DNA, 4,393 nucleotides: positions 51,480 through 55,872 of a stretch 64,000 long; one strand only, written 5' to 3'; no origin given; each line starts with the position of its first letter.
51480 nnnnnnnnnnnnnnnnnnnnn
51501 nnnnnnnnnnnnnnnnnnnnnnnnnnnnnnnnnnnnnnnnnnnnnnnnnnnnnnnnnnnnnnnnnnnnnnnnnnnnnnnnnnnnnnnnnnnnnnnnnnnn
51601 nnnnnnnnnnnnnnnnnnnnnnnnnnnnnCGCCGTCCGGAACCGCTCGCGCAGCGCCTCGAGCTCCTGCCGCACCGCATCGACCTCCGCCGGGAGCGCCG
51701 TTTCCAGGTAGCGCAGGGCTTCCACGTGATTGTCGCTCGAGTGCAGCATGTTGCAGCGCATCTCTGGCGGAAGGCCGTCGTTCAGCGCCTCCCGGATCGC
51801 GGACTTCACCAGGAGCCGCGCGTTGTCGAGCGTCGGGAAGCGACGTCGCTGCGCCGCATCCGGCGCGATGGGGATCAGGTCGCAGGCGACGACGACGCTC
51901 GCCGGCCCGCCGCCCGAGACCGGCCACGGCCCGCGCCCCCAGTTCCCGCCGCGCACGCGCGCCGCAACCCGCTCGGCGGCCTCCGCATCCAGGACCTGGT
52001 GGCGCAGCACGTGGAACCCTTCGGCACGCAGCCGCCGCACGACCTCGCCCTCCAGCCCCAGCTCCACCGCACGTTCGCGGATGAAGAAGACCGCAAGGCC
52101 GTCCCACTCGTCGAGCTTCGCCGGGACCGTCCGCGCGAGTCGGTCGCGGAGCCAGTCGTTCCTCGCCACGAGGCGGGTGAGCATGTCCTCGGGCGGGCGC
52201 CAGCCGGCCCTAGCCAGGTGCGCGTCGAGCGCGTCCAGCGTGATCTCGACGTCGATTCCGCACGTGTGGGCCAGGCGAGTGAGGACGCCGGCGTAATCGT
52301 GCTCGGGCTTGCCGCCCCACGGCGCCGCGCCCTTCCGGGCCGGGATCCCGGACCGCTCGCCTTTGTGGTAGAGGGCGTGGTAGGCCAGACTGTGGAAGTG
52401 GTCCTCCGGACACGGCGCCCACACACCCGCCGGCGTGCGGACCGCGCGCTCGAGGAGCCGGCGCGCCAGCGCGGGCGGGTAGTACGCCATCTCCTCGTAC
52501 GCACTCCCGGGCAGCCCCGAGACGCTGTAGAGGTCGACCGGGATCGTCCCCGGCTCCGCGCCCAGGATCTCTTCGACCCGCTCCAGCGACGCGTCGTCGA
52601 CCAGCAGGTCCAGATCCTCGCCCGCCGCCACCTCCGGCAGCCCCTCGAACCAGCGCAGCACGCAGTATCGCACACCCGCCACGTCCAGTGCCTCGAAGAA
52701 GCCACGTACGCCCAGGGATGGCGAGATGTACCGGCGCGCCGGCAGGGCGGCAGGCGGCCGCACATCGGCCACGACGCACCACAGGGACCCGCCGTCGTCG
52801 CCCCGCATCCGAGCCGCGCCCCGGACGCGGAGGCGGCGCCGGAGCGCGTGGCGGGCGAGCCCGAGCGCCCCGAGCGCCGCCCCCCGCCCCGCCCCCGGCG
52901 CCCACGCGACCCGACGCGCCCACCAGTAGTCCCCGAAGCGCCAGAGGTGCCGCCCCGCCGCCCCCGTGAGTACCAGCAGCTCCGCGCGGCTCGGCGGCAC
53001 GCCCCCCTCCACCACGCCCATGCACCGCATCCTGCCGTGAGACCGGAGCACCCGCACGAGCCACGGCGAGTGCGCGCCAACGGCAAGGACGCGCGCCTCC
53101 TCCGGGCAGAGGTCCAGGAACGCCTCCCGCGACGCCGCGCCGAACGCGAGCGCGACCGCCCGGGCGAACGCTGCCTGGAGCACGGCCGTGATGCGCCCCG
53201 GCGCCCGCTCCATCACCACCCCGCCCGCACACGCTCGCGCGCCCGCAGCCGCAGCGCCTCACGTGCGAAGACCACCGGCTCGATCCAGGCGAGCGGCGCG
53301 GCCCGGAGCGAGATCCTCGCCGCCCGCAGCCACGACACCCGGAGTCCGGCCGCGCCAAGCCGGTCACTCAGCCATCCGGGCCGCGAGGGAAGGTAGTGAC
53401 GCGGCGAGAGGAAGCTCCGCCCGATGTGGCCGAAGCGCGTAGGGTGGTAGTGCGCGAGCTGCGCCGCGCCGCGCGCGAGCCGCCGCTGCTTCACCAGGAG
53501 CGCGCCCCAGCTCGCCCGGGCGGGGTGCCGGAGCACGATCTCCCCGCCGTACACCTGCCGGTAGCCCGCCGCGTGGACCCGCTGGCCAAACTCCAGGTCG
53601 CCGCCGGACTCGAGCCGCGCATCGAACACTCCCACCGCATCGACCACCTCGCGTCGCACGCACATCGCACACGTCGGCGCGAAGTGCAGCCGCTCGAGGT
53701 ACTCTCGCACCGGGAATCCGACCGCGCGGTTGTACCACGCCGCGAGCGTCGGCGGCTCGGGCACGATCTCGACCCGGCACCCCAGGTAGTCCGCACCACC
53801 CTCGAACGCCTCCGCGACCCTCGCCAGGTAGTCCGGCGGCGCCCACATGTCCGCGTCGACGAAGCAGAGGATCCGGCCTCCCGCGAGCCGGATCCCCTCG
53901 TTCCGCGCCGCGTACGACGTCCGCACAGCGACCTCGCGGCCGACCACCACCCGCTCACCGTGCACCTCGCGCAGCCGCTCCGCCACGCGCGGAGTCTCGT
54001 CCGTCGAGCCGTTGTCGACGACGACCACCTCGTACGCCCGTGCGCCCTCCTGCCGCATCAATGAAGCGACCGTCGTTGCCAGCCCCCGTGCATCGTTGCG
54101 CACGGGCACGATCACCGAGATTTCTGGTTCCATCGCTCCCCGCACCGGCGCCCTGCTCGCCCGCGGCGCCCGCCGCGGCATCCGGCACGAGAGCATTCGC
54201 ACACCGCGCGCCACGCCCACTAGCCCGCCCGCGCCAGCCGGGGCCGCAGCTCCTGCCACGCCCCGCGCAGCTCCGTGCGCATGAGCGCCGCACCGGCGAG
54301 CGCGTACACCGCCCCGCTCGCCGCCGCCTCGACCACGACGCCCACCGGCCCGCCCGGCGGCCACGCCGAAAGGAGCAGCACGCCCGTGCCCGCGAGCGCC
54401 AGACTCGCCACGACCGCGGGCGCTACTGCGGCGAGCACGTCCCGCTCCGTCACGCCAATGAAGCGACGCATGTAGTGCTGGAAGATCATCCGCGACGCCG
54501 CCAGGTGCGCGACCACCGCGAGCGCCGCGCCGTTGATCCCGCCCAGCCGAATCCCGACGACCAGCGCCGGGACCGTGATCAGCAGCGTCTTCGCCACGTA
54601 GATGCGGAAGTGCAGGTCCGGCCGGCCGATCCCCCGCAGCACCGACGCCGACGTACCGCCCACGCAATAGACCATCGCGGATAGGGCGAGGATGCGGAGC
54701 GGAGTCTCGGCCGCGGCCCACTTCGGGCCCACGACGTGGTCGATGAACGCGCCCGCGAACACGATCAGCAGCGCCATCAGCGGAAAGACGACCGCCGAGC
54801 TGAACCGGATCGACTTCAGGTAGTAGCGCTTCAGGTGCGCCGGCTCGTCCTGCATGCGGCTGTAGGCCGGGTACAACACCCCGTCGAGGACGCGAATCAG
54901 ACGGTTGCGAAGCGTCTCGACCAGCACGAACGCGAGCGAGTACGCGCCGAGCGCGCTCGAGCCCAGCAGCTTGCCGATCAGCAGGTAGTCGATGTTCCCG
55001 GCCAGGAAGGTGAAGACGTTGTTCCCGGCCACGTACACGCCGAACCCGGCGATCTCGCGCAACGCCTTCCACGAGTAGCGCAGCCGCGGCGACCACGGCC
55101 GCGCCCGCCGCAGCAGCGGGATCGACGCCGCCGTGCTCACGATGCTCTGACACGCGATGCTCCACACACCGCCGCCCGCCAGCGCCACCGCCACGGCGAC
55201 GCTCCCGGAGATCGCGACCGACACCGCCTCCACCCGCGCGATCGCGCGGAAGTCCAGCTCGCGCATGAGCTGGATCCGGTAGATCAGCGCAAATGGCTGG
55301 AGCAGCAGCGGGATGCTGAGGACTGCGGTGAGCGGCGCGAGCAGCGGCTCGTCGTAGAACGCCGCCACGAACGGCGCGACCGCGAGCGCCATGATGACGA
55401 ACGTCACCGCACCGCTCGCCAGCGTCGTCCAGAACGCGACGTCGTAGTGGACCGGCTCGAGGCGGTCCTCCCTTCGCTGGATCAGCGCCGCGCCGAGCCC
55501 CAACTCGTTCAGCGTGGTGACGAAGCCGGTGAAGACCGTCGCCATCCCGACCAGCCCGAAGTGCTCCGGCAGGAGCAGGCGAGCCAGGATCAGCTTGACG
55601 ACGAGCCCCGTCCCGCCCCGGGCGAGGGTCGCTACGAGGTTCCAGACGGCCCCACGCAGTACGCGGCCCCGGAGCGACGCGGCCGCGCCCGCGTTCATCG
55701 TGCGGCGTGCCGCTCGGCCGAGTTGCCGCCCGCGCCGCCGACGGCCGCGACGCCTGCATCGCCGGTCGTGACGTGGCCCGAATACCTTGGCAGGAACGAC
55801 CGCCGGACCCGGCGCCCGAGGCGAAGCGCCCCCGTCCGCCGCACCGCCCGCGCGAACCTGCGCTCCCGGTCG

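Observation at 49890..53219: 1109-aa ORF in the EPS operon combining NTase-like, NDK-like, kinase-like and beta-propeller-phytase-like modules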

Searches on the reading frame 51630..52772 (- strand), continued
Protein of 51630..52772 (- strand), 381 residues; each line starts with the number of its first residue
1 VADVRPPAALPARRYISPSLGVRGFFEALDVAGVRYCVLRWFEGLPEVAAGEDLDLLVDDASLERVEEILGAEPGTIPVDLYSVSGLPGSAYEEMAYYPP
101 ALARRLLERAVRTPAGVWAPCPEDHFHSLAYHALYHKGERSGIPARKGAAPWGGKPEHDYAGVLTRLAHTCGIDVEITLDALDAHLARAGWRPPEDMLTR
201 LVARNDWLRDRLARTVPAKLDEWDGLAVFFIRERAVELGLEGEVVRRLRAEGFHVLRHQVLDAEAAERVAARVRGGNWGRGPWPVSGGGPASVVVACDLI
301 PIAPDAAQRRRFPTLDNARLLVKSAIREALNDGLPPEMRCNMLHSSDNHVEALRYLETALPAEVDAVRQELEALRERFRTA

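Call 76: search_protein_families(library=pfam, proteins=[P0197, P0213, P0169, P0226, P0117, P0146, P0208], max_evalue=0.0001)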
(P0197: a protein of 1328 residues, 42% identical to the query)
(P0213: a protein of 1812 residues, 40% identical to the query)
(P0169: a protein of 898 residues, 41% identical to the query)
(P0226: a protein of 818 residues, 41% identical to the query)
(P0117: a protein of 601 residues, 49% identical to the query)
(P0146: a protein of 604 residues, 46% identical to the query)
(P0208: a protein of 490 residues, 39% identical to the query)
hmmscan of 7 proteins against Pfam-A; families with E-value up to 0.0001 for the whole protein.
P0197 (1328 aa): 5 families
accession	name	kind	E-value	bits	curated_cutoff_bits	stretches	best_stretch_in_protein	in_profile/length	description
PF13844.12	Glyco_transf_41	-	9.6e-37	126.9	25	2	253-425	371-540/543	Glycosyl transferase family 41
PF00515.34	TPR_1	-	3.2e-09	36.7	27.8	1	2-32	4-34/34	Tetratricopeptide repeat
PF07719.23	TPR_2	-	1.5e-06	28.3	27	1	2-32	4-34/34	Tetratricopeptide repeat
PF13181.12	TPR_8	-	4.5e-06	26.8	25.7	1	2-32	4-34/34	Tetratricopeptide repeat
PF13176.12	TPR_7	-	8.8e-05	22.7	27.9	0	2-30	2-30/36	Tetratricopeptide repeat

P0213 (1812 aa): 25 families
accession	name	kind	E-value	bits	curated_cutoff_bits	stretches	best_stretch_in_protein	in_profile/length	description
PF13844.12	Glyco_transf_41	-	1.2e-43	149.6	25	2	495-672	368-542/543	Glycosyl transferase family 41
PF14559.12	TPR_19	-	1.1e-26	93.4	25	2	220-272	4-56/68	Tetratricopeptide repeat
PF07719.23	TPR_2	-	2e-23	80.9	27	1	106-137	2-33/34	Tetratricopeptide repeat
PF13428.12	TPR_14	-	6.1e-22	76.3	23.5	0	209-248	3-42/44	Tetratricopeptide repeat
PF00515.34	TPR_1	-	6.6e-20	70.5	27.8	1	106-137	2-33/34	Tetratricopeptide repeat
PF13424.12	TPR_12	-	1e-18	67.7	30.1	1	212-268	8-72/77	Tetratricopeptide repeat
PF13181.12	TPR_8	-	3.3e-18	64.7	25.7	0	107-137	3-33/34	Tetratricopeptide repeat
PF13432.12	TPR_16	-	8.9e-18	64.8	32.7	2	178-239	2-63/65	Tetratricopeptide repeat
PF13431.12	TPR_17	-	1.8e-13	50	24.4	0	127-160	1-34/34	Tetratricopeptide repeat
PF23914.1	TPR_CcmH_CycH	-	2.1e-13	50.8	42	1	97-154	42-99/158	Cytochrome c-type biogenesis protein H TPR domain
PF13414.12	TPR_11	-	4.2e-13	49.2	26.8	1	112-149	1-38/42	TPR repeat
PF13176.12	TPR_7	-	1.2e-12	47.2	27.9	0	211-235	3-27/36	Tetratricopeptide repeat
PF05050.19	Methyltransf_21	-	1.6e-10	41.8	22.7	1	827-979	1-172/173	Methyltransferase FkbM domain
PF13174.12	TPR_6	-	2.3e-10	40.9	26.3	0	213-239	6-32/33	Tetratricopeptide repeat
PF12895.13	ANAPC3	-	7.1e-10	39.5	27.2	0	188-266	4-81/82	Anaphase-promoting complex, cyclosome, subunit 3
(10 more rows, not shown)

P0169 (898 aa): 4 families
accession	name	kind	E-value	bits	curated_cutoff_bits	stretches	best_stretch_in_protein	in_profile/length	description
PF00534.26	Glycos_transf_1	-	3.9e-35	121.4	26.4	1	194-358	2-171/172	Glycosyl transferases group 1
PF13692.12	Glyco_trans_1_4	-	1e-30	107.3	27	1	210-342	4-139/142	Glycosyl transferases group 1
PF13439.12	Glyco_transf_4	-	1.6e-10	41.7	28.5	1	26-182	1-170/170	Glycosyltransferase Family 4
PF13524.12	Glyco_trans_1_2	-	6.2e-08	33.1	25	1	225-363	5-132/144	Glycosyl transferase-like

P0226 (818 aa): 13 families
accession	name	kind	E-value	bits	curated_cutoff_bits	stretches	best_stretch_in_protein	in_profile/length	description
PF13432.12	TPR_16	-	1e-20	74.2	32.7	2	48-109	3-64/65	Tetratricopeptide repeat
PF07719.23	TPR_2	-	2.1e-18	65.3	27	1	76-109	1-34/34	Tetratricopeptide repeat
PF00515.34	TPR_1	-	2.4e-14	52.9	27.8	0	77-107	2-32/34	Tetratricopeptide repeat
PF14559.12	TPR_19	-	5.8e-14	52.6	25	1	20-80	3-63/68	Tetratricopeptide repeat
PF13428.12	TPR_14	-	6.1e-13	48.5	23.5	0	81-119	6-44/44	Tetratricopeptide repeat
PF13424.12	TPR_12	-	7.1e-13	49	30.1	1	42-105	3-74/77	Tetratricopeptide repeat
PF13414.12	TPR_11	-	1.1e-10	41.5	26.8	0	52-90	4-42/42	TPR repeat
PF13431.12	TPR_17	-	1.4e-10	41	24.4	0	31-63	2-34/34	Tetratricopeptide repeat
PF13181.12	TPR_8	-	1.9e-10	40.5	25.7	0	77-105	2-30/34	Tetratricopeptide repeat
PF24575.1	TPR_Slam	-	1.1e-08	35.9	35.2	0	130-225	9-102/104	Surface lipoprotein assembly modifier, N-terminal TPR repeats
PF13371.12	TPR_9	-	1.6e-07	31.7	35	0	180-237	5-61/73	Tetratricopeptide repeat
PF23914.1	TPR_CcmH_CycH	-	3.3e-07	30.7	42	0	22-71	101-150/158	Cytochrome c-type biogenesis protein H TPR domain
PF13176.12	TPR_7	-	2.8e-05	24.3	27.9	0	80-104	3-27/36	Tetratricopeptide repeat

P0117 (601 aa): 0 families

P0146 (604 aa): 0 families

P0208 (490 aa): 0 families

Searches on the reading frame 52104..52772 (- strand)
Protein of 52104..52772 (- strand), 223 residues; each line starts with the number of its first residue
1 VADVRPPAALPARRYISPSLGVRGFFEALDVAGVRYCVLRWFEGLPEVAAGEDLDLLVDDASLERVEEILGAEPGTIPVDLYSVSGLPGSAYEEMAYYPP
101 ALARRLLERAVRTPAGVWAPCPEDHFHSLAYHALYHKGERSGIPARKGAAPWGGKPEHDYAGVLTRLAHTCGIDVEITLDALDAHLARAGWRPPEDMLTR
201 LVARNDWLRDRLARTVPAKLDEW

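Call 41: search_solved_structures(query=A4, max_evalue=1)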
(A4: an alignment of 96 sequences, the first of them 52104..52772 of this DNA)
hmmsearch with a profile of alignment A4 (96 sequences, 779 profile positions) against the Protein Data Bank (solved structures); distinct sequences matched with E-value up to 1: 1234 (the best 60 are shown).
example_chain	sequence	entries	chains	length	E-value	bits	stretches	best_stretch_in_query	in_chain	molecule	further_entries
4cqg_A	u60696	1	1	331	9.1e-09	37.3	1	571-668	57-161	Maternal embryonic leucine zipper kinase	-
4bfm_A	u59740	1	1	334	9.2e-09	37.3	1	571-668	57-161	MATERNAL EMBRYONIC LEUCINE ZIPPER KINASE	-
5tvt_A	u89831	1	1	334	1.1e-08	37.1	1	571-668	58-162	Maternal embryonic leucine zipper kinase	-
5ih8_A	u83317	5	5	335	1.1e-08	37.1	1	571-668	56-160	Maternal embryonic leucine zipper kinase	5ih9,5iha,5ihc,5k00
6vxr_A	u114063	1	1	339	1.1e-08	37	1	571-668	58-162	Maternal embryonic leucine zipper kinase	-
4d2p_A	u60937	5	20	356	1.1e-08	37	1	571-668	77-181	MATERNAL EMBRYONIC LEUCINE ZIPPER KINASE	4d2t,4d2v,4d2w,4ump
5twl_A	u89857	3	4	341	1.1e-08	37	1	571-668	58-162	Maternal embryonic leucine zipper kinase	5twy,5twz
5twu_A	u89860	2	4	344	1.1e-08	37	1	571-668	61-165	Maternal embryonic leucine zipper kinase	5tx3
6gvx_A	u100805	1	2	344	1.1e-08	37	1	571-668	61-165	Maternal embryonic leucine zipper kinase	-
4umq_A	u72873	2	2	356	1.1e-08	37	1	571-668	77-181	MATERNAL EMBRYONIC LEUCINE ZIPPER KINASE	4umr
4bky_A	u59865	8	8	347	1.1e-08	37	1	571-668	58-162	MATERNAL EMBRYONIC LEUCINE ZIPPER KINASE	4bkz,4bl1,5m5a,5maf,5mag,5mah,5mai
9f31_A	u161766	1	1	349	1.1e-08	36.9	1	571-668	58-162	Maternal embryonic leucine zipper kinase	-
4umt_A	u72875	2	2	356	1.2e-08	36.9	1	571-668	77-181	MATERNAL EMBRYONIC LEUCINE ZIPPER KINASE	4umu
4ixp_A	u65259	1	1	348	3.7e-07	31.9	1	571-667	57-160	Maternal embryonic leucine zipper kinase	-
3oz6_A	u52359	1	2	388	5.3e-07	31.4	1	553-702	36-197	Mitogen-activated protein kinase 1, serine/threonine protein kinase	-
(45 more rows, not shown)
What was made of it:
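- On Protein-kinase-like superfamily (Pkinase / Kdo-WaaP): The family profile matches ePK structures at E 1e-8 across both lobes (call 41).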

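Call 44: predict_structure(alignment_id=A4)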
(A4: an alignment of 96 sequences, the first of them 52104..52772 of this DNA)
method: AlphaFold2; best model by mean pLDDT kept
length: 223 residues; sequences in the alignment: 96
mean_pLDDT: 93.9   pTM: 0.89
mean pLDDT of the five models: 93.9, 93.6, 93.5, 93.1, 92.9
residues with pLDDT >= 90: 189; 70-90: 25; 50-70: 9; < 50: 0
segments of 3 or more residues with pLDDT < 50: none
pLDDT, mean of each block of 10 residues (from residue 1): 69 95 98 97 89 96 98 97 95 92 98 97 98 97 97 94 97 98 98 96 96 84 63
secondary structure, 60 per line:
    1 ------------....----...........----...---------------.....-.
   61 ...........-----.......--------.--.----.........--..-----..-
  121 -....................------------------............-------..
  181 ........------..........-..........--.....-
elements in order: E13-16 H21-31 E36-38 E54-58 H60-71 E77-83 H100-108 H122-141 H160-171 H179-188 H195-204 H206-215 H218-222

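Call 46: fold_search(model_id=the predicted structure, library=pdb)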
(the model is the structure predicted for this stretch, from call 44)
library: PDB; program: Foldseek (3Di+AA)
matches with E <= 10: 233; with E <= 0.001: 0
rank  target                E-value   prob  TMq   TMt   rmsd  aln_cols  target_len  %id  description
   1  5kqj_MODEL_1_A        1.7e-02  0.90  0.38  0.44   6.7       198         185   14  Solution Structure of Antibiotic-Resistance Factor ANT(2'')-Ia Reveals Substrate-Regulated Conformation Dynami (released 2017-07-12)
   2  8an5_B                1.8e-02  0.75  0.32  0.37  10.8       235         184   13  MenAT1 toxin-antitoxin complex (rv0078a-rv0078b) from Mycobacterium tuberculosis H37Rv (released 2023-08-02)
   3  8an4_A                2.1e-02  0.92  0.41  0.45   7.8       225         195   14  MenT1 toxin (rv0078a) from Mycobacterium tuberculosis H37Rv (released 2023-08-02)
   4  8an4_B                2.7e-02  0.80  0.34  0.39  11.0       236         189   14  MenT1 toxin (rv0078a) from Mycobacterium tuberculosis H37Rv (released 2023-08-02)
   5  5cfu                  5.0e-02  0.87  0.37  0.46   6.8       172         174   16  Crystal Structure of ANT(2")-Ia in complex with adenylyl-2"-tobramycin (released 2016-07-20)
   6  8an5_A                6.0e-02  0.72  0.40  0.45   8.6       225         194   15  MenAT1 toxin-antitoxin complex (rv0078a-rv0078b) from Mycobacterium tuberculosis H37Rv (released 2023-08-02)
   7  5cfs                  9.3e-02  0.66  0.38  0.46   6.9       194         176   17  Crystal Structure of ANT(2")-Ia in complex with AMPCPP and tobramycin (released 2016-03-16)
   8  4wqk                  1.1e-01  0.63  0.35  0.43   6.9       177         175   16  Crystal structure of aminoglycoside nucleotidylyltransferase ANT(2")-Ia, apo form (released 2014-11-12)
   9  2q0e_B                2.2e-01  0.16  0.21  0.17   8.7       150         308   14  Terminal uridylyl transferase 4 from Trypanosoma brucei with bound GTP (released 2007-08-28)
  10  3ova_A                3.2e-01  0.09  0.21  0.14  11.7       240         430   14  How the CCA-adding Enzyme Selects Adenine over Cytosine in Position 76 of tRNA (released 2010-12-01)
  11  2q0f_B                3.9e-01  0.12  0.23  0.18   9.7       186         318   12  Terminal uridylyl transferase 4 from Trypanosoma brucei with bound UTP and UMP (released 2007-08-28)
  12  4x4o_C                4.4e-01  0.13  0.22  0.13   8.7       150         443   12  Crystal structure of the A.fulgidus CCA-adding enzyme in complex with a G70A arginyl-tRNA minihelix and CTP (released 2015-02-11)
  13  2q0c_B                4.4e-01  0.11  0.24  0.19  11.5       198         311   12  Terminal uridylyl transferase 4 from Trypanosoma brucei with bound CTP (released 2007-08-28)
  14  2fcl                  5.0e-01  0.47  0.33  0.45   6.6       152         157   16  Crystal structure of a putative nucleotidyltransferase (tm1012) from Thermotoga maritima at 1.35 A resolution (released 2006-03-14)
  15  1uet                  5.0e-01  0.09  0.23  0.15  11.2       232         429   14  Divergent evolutions of trinucleotide polymerization revealed by an archaeal CCA-adding enzyme structure (released 2003-12-02)
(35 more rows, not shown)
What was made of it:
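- On Pol-beta nucleotidyltransferase superfamily (NTP_transf_5, ANT-like): All credible hits are NTases (ANT(2'')-Ia prob 0.90, MenT1 0.92), but the best E is 0.017 and TM 0.44 (call 46).
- Checked: The AlphaFold model has pLDDT 93.9, and every meaningful Foldseek PDB hit is a Pol-beta NTase (ANT(2'')-Ia prob 0.90, MenT1 0.92, best E 0.017; calls 44, 46).
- The closest structural neighbours transfer NMP to hydroxyl groups (call 46).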

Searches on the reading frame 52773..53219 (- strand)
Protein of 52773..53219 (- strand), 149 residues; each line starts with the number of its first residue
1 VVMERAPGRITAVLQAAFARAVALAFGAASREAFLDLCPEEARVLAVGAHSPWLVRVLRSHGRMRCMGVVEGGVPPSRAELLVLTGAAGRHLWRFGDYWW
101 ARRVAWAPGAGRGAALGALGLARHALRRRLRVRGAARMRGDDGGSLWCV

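Call 61: search_protein_families(library=pfam, proteins=[window:52773-53219:-], max_evalue=0.01)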
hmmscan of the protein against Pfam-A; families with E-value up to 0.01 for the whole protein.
window:52773-53219:- (149 aa): 0 families

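Call 74: search_solved_structures(query=A8, max_evalue=10)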
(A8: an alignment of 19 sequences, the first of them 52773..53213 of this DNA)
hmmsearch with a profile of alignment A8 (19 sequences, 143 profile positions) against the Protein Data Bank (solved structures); distinct sequences matched with E-value up to 10: 0.
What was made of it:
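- Tried and rejected: Fold of the N-terminal 149 aa (the motif looks like a degenerate methyltransferase): no Pfam or PDB profile hit (calls 61, 74).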

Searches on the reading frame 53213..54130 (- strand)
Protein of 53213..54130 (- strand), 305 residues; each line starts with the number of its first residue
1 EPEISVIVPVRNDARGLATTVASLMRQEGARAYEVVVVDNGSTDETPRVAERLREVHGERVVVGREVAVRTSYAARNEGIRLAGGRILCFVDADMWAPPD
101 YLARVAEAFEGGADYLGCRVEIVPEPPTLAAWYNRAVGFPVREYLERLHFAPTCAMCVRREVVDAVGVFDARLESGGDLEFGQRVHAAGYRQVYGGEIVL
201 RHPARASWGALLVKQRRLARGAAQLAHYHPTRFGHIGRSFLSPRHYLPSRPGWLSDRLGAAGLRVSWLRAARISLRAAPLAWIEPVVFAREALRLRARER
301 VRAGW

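Call 12: search_protein_families(library=pfam, proteins=[window:53213-54130:-], max_evalue=0.001)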
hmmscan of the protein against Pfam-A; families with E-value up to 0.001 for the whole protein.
window:53213-54130:- (305 aa): 5 families
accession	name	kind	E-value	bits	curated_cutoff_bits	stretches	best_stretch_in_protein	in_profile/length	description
PF00535.33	Glycos_transf_2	-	2.6e-26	93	23.3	1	5-162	1-163/168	Glycosyl transferase family 2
PF13641.12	Glyco_tranf_2_3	-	3.6e-17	63.6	27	1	2-217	1-226/230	Glycosyltransferase like family 2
PF13506.12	Glyco_transf_21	-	1.2e-07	31.8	21.7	1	56-220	3-174/174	Glycosyl transferase family 21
PF13632.12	Glyco_trans_2_3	-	9e-07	29.3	27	1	90-247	4-160/198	Glycosyl transferase family group 2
PF10111.15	Glyco_tranf_2_2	-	1.4e-06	28.5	27.3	1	5-107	1-104/276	Glycosyltransferase like family 2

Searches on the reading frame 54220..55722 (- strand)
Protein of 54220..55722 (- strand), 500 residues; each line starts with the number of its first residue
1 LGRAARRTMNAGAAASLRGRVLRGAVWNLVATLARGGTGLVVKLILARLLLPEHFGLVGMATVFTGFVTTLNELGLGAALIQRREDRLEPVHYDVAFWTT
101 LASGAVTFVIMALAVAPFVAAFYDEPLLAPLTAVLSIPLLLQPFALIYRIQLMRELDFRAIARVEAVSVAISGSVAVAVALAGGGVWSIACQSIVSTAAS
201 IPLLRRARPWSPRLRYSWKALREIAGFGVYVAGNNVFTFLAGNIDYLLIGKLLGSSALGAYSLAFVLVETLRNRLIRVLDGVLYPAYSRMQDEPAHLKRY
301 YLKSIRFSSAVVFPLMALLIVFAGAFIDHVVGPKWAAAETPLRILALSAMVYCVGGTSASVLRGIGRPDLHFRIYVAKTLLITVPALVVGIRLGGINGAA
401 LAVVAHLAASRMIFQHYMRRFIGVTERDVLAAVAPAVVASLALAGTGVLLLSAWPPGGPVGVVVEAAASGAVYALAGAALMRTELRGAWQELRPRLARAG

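Call 12: search_protein_families(library=pfam, proteins=[window:54220-55722:-], max_evalue=0.001)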
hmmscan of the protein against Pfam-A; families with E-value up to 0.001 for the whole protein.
window:54220-55722:- (500 aa): 3 families
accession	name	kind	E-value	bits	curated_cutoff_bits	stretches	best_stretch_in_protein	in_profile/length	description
PF13440.11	Polysacc_synt_3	-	1.4e-77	261.3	23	1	45-337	1-290/293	Polysaccharide biosynthesis protein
PF01943.22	Polysacc_synt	-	5.9e-33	114.9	28.2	1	21-291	1-274/274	Polysaccharide biosynthesis protein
PF01554.23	MatE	-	8.8e-08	32.4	24.9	1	294-385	65-157/161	MatE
